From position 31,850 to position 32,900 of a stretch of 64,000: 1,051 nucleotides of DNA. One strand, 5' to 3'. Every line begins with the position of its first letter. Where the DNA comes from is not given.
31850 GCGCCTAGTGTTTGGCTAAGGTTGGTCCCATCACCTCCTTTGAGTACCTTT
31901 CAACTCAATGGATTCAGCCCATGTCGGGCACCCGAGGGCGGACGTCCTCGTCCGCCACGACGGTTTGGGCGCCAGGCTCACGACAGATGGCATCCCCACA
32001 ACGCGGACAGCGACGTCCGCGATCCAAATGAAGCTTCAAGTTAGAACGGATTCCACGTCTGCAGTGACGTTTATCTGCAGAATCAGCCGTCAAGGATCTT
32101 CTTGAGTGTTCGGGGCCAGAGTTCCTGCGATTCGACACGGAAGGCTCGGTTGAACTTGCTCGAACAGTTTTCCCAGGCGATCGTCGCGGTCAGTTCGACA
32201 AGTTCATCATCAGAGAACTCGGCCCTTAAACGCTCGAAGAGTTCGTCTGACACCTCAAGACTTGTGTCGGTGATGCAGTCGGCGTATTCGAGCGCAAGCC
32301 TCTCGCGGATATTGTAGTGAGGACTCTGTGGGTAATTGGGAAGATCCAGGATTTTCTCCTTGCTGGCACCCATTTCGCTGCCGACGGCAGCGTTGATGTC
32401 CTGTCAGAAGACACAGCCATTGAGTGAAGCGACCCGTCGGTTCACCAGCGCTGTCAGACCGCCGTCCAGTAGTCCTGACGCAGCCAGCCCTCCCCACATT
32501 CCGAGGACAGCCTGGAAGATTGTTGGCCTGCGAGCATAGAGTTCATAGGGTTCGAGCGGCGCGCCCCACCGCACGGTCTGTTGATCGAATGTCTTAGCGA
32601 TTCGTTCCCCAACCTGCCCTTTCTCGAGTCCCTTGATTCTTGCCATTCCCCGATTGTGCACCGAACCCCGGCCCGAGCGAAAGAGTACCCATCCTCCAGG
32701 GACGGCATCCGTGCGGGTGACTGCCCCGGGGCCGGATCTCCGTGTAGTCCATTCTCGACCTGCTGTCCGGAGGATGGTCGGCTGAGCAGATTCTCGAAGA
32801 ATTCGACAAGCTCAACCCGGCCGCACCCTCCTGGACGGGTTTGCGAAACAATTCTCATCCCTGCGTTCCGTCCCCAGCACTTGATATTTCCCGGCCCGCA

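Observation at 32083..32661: In-frame TGA at the CxxC active site of an AhpD/CMD-family gene, followed by a SECIS-like hairpin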

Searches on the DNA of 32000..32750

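Call 21: search_rna_families(source=window, start=32000, end=32750, threshold=evalue, max_evalue=10)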
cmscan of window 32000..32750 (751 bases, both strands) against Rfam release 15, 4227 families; matches with E-value up to 10: 1.
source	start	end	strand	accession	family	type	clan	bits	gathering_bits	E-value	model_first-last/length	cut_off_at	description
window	32224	32253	-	RF01337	CRISPR-DR24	Gene; CRISPR;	-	17.3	35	2.1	1-30/30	no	CRISPR RNA direct repeat element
